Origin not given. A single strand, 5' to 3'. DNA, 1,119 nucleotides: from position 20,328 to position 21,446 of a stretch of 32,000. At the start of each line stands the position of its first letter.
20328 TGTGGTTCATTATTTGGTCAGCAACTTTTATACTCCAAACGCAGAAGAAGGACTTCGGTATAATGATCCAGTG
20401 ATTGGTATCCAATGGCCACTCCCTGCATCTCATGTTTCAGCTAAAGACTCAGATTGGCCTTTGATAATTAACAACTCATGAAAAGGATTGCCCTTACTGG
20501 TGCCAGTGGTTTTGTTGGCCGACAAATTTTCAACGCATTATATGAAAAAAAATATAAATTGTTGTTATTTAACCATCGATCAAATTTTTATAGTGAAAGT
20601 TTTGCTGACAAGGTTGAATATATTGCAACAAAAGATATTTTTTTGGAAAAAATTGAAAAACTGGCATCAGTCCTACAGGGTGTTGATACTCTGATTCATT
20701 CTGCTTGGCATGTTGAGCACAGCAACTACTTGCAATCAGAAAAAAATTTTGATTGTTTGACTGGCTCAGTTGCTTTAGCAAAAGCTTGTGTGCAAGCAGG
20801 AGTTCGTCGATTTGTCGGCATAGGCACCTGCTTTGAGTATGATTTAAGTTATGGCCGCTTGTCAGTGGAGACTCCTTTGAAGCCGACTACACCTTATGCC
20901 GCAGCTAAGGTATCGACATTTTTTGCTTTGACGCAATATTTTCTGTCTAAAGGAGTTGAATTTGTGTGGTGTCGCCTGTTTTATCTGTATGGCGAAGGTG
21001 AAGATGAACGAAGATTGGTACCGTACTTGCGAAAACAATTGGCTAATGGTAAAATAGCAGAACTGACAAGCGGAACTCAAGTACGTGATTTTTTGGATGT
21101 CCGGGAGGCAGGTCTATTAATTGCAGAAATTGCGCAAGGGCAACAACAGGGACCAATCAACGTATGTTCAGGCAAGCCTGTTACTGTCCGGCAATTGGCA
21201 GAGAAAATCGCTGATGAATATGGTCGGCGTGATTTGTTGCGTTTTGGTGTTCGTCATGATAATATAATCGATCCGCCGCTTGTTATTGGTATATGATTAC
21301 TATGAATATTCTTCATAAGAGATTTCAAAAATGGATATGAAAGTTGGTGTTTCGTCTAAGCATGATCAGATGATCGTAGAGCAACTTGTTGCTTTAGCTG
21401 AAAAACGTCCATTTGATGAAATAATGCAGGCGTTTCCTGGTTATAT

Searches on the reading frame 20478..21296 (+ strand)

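Call 95: search_protein_families(library=pfam, proteins=[window:20478-21296:+], max_evalue=0.0001)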
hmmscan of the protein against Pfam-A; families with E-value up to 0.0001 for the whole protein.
window:20478-21296:+ (272 aa): 5 families
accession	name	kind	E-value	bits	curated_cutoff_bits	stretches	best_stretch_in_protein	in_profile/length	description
PF01370.27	Epimerase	-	7.2e-30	104.6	20.9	1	4-228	1-238/240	NAD dependent epimerase/dehydratase family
PF16363.11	GDP_Man_Dehyd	-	3.3e-15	56.8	27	1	7-250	3-268/332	GDP-mannose 4,6 dehydratase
PF02719.21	Polysacc_synt_2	-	2e-10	40.8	20.2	0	180-249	178-248/293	Polysaccharide biosynthesis protein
PF01073.25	3Beta_HSD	-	1e-07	31.7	22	1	6-145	2-151/280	3-beta hydroxysteroid dehydrogenase/isomerase family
PF13460.12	NAD_binding_10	-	2.1e-07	31.4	27.2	1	8-144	1-124/184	NAD(P)H-binding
